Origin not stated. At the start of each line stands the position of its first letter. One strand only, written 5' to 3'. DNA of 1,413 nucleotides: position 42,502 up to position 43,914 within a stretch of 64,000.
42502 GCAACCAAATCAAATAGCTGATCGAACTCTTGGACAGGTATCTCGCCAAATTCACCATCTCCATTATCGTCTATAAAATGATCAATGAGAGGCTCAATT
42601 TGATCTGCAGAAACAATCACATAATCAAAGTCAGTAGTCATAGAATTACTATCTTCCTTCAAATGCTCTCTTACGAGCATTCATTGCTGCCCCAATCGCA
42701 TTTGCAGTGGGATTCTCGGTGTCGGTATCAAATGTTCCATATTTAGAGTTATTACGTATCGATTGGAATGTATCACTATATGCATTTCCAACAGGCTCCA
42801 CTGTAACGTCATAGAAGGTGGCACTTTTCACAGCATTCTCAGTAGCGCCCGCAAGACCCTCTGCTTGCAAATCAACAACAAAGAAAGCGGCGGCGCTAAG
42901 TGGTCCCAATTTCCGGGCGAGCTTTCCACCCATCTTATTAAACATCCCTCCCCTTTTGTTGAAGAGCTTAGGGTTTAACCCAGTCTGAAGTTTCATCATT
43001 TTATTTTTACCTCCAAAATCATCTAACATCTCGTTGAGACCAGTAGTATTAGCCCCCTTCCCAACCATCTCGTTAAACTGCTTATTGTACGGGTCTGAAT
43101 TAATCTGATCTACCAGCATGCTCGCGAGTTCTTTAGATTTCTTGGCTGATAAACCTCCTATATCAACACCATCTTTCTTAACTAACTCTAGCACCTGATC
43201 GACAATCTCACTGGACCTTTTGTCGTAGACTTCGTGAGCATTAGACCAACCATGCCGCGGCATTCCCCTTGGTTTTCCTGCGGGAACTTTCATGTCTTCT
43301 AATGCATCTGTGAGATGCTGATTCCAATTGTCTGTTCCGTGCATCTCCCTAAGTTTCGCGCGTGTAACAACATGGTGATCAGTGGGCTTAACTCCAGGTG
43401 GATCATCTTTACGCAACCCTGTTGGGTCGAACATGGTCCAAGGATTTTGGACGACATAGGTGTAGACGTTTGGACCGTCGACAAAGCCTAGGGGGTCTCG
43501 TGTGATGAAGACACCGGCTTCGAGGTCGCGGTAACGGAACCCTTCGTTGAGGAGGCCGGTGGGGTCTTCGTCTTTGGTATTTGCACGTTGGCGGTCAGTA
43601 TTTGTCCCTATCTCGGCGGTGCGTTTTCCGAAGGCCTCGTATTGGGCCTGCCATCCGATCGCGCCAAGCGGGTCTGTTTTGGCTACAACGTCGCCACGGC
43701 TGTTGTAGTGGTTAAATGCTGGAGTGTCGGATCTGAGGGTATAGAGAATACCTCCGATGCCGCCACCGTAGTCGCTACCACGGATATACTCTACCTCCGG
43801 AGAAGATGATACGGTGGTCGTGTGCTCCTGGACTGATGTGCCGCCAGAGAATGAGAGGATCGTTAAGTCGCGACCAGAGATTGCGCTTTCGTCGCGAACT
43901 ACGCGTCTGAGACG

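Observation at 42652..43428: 254-aa RHS C-terminal tip of unassigned family with an xHH (HNH/EndoVII-like) motif and a hydrophobic C-terminal half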

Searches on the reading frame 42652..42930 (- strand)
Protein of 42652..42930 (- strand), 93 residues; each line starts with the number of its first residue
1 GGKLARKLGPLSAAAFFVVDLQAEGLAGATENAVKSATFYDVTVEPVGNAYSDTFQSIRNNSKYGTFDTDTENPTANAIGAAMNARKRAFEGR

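Call 35: find_related_loci(query=A3, collection=genome_contigs, flank=6000)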
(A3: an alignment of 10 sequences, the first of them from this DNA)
Query A3 (93 aa) in genome_contigs; peptide patterns used: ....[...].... (x = any residue, [..] = any of these).
2 stretches matched a pattern, but none encodes a relative of the query by tblastn (E <= 1e-3).

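Call 36: find_related_loci(query=A3, collection=metagenome_contigs, flank=6000)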
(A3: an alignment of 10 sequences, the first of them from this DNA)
Query A3 (93 aa) in metagenome_contigs; peptide patterns used: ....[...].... (x = any residue, [..] = any of these).
18 stretches matched a pattern; 7 encode a relative of the query (tblastn E <= 1e-3); 7 distinct loci.
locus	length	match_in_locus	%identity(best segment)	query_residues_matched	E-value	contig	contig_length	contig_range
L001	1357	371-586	44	3-77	7e-14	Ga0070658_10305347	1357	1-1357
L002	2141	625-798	48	3-60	2e-13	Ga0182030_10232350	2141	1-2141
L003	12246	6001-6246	38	3-91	4e-12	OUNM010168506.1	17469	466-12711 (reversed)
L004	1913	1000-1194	36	18-92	7e-10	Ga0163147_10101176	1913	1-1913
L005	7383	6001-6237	33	7-91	1e-9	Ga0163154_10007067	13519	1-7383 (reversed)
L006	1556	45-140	63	18-49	1e-9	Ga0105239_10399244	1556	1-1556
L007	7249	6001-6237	33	7-91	1e-9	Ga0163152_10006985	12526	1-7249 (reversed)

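Call 100: search_solved_structures(query=A3, max_evalue=10)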
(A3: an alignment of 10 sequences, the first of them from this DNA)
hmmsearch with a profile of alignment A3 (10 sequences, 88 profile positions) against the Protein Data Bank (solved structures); distinct sequences matched with E-value up to 10: 0.

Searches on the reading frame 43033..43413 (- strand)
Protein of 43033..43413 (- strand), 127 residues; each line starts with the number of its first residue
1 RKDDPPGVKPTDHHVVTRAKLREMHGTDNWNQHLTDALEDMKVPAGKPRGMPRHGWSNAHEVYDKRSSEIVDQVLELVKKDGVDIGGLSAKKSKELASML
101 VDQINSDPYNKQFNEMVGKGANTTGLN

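Call 29: find_homologous_proteins(query=A2, max_evalue=0.01)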
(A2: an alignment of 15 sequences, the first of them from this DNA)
Query A2 (15 sequences) (127 aa, profile of the alignment): 1 proteins with E <= 0.01 among 854 candidates.
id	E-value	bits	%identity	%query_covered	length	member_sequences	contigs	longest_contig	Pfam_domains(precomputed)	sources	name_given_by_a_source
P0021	2.1e-17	82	35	54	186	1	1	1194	-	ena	-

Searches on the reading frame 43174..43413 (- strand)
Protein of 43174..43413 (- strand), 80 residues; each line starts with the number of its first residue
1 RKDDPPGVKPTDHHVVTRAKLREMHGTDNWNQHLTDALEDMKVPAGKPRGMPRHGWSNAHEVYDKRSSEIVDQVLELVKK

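Call 68: search_protein_families(library=pfam, proteins=[window:43174-43413:-], max_evalue=10)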
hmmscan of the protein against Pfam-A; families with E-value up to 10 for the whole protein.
seq(80 aa): 1 family
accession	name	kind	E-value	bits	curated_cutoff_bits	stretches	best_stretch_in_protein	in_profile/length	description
PF15891.11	Nuc_deoxyri_tr2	-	0.062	14.1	30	1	23-77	11-64/105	Nucleoside 2-deoxyribosyltransferase like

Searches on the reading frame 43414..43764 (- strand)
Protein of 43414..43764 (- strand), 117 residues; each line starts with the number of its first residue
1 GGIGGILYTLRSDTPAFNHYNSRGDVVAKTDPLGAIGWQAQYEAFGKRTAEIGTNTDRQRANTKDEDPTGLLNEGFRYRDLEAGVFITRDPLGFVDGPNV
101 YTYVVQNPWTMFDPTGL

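Call 53: find_homologous_proteins(query=window:43414-43764:-, max_evalue=0.00001)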
Query seq(117 aa) (117 aa): 58 proteins with E <= 0.00001 among 62 candidates.
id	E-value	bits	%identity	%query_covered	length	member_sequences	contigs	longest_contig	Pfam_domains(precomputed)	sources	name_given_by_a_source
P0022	3.3e-56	207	76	96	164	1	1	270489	-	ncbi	ncbi:MAG: RHS repeat-associated core domain-containing protein [Opitutales bacterium]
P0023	5.3e-53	196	74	100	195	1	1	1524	-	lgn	-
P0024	1.5e-48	182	71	96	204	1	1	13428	-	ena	-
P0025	1.7e-48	182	68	100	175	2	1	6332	-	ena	-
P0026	2.9e-48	181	68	96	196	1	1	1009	-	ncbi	ncbi:MAG: RHS repeat-associated core domain-containing protein, partial [Verrucomicrobiaceae bacteri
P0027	3.1e-48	181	68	96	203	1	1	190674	-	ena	-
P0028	1.3e-46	176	69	96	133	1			-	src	-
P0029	1.7e-46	175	66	96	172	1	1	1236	-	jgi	-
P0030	2.6e-46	175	68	93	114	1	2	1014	-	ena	-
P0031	9.5e-46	173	67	100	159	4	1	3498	-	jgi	jgi:RHS repeat-associated protein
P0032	2.3e-45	172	66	96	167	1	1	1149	-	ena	-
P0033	1.2e-43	166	62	96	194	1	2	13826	-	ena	-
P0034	2.3e-43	165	64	100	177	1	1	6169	-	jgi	-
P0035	5.4e-43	164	64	99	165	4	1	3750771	-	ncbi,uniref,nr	ncbi:YD repeat protein [Coraliomargarita akajimensis DSM 45221]|uniref:YD repeat protein n=1 Tax=Cor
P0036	6.0e-43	164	65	96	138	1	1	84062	-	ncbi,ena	-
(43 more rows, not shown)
